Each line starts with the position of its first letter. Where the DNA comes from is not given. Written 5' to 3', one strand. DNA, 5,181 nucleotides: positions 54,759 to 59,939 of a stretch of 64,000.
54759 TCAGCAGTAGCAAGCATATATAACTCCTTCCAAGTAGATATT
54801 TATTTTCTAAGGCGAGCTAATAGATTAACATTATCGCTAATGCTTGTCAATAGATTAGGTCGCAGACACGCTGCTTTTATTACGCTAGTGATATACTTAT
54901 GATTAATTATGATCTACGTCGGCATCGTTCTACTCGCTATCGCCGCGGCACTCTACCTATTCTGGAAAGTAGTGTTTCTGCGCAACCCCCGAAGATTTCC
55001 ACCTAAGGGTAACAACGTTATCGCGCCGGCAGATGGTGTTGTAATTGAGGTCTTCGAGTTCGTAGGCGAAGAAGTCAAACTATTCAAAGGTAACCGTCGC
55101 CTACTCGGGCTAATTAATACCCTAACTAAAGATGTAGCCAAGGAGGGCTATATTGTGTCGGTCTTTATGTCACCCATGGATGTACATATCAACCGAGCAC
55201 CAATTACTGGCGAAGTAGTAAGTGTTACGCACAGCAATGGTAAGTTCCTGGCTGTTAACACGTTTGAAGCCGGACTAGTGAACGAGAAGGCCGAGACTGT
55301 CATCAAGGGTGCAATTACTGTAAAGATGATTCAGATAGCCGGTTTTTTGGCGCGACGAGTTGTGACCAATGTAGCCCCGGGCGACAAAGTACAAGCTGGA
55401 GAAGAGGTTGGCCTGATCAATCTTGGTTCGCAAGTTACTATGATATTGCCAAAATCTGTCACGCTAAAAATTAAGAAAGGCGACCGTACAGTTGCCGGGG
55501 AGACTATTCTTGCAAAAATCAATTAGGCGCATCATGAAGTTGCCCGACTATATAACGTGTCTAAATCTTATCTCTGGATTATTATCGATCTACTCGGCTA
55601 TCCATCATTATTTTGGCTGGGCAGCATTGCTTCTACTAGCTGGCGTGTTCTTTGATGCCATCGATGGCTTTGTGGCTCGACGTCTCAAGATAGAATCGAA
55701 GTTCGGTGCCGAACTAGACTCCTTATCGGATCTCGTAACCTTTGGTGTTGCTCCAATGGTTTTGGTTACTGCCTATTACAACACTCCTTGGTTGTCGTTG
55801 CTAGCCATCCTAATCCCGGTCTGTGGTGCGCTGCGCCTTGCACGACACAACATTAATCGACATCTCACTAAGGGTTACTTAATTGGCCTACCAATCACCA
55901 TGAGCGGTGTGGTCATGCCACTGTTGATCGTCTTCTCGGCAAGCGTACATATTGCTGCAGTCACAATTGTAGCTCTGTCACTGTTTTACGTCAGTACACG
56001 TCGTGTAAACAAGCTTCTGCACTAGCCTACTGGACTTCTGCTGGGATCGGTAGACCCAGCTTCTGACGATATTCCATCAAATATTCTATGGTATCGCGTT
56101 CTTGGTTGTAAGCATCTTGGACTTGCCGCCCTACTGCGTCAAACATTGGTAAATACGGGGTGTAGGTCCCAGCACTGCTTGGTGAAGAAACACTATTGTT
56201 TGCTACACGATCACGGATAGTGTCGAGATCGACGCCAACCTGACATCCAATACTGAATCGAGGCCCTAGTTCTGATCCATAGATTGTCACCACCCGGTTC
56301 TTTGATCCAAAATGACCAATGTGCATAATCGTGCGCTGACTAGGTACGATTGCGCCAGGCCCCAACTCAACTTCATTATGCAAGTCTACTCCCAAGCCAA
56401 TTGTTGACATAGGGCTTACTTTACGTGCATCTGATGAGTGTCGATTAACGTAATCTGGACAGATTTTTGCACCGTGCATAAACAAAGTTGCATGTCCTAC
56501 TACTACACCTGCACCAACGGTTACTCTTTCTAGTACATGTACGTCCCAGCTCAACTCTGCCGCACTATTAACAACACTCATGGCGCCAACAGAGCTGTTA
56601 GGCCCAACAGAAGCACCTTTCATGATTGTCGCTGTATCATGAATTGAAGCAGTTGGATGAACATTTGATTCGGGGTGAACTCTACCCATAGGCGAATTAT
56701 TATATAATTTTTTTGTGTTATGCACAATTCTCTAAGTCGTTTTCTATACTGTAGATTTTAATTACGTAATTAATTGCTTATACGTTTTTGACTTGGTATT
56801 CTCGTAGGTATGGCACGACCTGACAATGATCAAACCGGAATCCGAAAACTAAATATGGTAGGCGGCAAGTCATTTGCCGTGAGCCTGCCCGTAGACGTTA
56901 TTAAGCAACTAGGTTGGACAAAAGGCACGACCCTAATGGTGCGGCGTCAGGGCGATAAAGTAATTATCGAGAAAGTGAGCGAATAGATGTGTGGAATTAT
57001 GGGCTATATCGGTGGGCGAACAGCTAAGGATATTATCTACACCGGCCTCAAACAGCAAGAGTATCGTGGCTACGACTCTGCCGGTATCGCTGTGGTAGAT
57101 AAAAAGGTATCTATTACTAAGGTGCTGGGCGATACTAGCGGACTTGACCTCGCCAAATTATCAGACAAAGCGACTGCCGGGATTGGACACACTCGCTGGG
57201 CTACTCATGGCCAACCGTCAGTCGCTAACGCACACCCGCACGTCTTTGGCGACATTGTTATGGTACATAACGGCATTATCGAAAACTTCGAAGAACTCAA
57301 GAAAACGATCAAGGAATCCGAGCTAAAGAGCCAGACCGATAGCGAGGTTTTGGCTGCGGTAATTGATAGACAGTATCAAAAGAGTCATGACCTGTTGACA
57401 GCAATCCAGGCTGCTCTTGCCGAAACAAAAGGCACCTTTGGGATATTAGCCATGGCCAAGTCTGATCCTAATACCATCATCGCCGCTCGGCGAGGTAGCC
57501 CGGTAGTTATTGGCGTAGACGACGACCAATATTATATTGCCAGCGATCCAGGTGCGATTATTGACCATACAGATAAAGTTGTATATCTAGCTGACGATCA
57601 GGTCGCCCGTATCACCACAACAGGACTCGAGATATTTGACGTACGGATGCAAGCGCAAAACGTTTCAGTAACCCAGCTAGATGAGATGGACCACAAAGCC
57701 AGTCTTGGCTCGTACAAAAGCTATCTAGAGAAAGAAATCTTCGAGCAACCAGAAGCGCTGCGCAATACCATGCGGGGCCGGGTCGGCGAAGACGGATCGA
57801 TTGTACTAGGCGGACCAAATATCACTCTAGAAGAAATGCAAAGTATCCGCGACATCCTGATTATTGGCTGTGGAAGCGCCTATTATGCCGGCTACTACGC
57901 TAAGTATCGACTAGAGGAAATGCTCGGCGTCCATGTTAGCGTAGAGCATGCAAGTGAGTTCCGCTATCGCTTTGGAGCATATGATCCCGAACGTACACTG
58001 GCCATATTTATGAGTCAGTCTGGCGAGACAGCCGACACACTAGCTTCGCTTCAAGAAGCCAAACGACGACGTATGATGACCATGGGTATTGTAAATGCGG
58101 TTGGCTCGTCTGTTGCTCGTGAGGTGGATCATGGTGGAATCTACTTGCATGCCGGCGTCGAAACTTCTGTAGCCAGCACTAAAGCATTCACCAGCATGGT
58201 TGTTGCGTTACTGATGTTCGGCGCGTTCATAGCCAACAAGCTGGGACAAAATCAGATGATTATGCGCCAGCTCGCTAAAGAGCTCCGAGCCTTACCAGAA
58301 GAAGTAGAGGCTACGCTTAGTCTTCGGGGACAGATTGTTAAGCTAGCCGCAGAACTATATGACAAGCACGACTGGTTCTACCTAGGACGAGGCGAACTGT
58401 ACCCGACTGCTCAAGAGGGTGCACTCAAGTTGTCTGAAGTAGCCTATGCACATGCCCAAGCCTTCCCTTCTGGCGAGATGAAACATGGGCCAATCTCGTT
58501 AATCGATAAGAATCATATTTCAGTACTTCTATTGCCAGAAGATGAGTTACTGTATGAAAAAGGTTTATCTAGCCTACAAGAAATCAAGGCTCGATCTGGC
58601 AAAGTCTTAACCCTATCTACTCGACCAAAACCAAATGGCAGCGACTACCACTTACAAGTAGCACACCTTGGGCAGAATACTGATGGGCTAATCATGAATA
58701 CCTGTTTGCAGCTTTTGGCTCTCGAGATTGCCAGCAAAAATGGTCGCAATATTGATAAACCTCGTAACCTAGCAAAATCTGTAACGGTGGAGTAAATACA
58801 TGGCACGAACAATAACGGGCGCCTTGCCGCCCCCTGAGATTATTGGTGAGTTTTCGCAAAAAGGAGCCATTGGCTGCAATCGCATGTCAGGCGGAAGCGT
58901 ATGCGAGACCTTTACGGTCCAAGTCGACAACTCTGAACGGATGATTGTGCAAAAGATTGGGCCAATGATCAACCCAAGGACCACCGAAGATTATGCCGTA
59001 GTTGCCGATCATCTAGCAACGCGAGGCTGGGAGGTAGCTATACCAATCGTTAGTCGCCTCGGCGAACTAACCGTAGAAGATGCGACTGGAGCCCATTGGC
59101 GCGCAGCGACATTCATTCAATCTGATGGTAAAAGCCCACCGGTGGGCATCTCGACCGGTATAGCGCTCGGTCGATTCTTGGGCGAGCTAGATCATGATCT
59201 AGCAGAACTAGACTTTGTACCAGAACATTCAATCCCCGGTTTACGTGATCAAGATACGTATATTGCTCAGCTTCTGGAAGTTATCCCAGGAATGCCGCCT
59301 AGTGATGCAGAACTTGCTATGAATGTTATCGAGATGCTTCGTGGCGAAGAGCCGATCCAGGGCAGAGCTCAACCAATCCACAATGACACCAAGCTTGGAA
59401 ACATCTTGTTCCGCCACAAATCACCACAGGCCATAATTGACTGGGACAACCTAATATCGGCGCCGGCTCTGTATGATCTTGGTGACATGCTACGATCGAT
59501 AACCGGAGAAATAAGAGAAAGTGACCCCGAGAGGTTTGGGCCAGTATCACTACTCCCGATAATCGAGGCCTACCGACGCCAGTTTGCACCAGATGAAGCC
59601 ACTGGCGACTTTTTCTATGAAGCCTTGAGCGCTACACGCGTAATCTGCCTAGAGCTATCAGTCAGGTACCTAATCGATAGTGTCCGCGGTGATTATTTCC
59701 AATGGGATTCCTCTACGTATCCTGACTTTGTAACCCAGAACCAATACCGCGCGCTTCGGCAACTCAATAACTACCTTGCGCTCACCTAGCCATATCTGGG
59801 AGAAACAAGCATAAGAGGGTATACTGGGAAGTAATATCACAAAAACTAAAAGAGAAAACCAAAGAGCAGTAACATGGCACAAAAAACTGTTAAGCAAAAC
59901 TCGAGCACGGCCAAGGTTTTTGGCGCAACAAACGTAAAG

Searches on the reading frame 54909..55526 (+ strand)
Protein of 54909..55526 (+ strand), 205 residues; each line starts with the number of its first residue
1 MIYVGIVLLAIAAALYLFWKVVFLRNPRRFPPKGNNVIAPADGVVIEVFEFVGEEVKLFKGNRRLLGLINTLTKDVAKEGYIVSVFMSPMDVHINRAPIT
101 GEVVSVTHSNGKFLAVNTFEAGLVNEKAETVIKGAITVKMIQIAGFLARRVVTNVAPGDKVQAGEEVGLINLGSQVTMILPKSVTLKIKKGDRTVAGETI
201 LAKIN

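Call 53: search_protein_families(library=pfam, proteins=[window:54909-55526:+], max_evalue=0.0001)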
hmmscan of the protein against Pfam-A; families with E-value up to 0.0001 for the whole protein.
window:54909-55526:+ (205 aa): 1 family
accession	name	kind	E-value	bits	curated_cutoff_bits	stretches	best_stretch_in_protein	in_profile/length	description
PF02666.20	PS_Dcarbxylase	-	1.2e-42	146.3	22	1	21-201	6-197/198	Phosphatidylserine decarboxylase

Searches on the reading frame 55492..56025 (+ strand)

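Call 53: search_protein_families(library=pfam, proteins=[window:55492-56025:+], max_evalue=0.0001)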
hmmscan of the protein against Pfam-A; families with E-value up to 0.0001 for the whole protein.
window:55492-56025:+ (177 aa): 1 family
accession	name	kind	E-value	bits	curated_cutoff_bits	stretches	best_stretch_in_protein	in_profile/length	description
PF01066.26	CDP-OH_P_transf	-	2.2e-21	77.3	22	1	15-157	1-147/152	CDP-alcohol phosphatidyltransferase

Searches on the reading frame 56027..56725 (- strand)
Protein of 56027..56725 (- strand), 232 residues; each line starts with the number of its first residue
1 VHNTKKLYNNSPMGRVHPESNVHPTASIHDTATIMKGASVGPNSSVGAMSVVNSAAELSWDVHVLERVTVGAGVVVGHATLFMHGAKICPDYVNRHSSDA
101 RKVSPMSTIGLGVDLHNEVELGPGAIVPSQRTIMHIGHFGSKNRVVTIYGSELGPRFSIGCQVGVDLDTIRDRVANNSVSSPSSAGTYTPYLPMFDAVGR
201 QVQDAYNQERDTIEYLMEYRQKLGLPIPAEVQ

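Call 53: search_protein_families(library=pfam, proteins=[window:56027-56725:-], max_evalue=0.0001)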
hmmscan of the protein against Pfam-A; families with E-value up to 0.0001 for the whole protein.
window:56027-56725:- (232 aa): 1 family
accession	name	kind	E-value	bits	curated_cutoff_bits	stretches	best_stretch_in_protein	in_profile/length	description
PF00132.30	Hexapep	-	2.4e-07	30.6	27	0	22-53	4-35/36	Bacterial transferase hexapeptide (six repeats)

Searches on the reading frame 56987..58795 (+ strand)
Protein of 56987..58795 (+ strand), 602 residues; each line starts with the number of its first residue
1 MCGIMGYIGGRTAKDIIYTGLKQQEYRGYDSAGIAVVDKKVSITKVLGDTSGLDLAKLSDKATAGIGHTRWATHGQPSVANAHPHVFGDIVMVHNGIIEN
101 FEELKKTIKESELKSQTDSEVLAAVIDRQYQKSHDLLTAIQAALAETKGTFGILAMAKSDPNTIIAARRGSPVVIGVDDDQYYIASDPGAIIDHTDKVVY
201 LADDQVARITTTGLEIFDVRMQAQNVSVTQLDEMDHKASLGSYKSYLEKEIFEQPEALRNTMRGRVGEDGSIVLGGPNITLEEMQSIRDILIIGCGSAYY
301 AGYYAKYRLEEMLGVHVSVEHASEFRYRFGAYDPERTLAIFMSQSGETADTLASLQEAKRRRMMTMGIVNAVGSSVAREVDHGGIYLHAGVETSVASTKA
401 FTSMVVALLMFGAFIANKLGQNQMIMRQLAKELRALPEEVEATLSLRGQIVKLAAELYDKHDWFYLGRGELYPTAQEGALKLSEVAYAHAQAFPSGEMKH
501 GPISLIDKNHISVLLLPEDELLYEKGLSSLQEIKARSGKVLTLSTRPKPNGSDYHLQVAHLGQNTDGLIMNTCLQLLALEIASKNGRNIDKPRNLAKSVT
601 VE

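Call 53: search_protein_families(library=pfam, proteins=[window:56987-58795:+], max_evalue=0.0001)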
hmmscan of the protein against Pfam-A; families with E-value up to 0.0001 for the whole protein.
window:56987-58795:+ (602 aa): 3 families
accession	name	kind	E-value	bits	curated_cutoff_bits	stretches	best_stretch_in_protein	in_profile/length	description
PF01380.27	SIS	-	9.6e-38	129.4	25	2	286-411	4-128/131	SIS domain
PF13522.11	GATase_6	-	3.6e-15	56.6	27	1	61-187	9-130/130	Glutamine amidotransferase domain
PF13537.11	GATase_7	-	6.3e-09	36.3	25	1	85-191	16-121/123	Glutamine amidotransferase domain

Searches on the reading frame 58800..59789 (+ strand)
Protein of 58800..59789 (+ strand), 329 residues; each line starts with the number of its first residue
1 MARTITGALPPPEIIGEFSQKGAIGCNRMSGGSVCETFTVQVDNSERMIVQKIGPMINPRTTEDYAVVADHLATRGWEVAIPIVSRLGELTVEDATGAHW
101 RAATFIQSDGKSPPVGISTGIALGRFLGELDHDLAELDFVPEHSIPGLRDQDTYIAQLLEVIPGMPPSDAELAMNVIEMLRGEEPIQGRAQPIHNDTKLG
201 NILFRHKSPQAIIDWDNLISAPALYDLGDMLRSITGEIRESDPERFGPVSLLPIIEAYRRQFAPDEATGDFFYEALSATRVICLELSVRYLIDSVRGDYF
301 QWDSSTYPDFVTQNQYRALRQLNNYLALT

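Call 53: search_protein_families(library=pfam, proteins=[window:58800-59789:+], max_evalue=0.0001)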
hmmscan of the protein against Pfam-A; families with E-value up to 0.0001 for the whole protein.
window:58800-59789:+ (329 aa): 1 family
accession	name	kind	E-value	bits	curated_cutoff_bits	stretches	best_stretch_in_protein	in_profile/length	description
PF01636.29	APH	-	1.7e-16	61.1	23.2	1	36-241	12-220/239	Phosphotransferase enzyme family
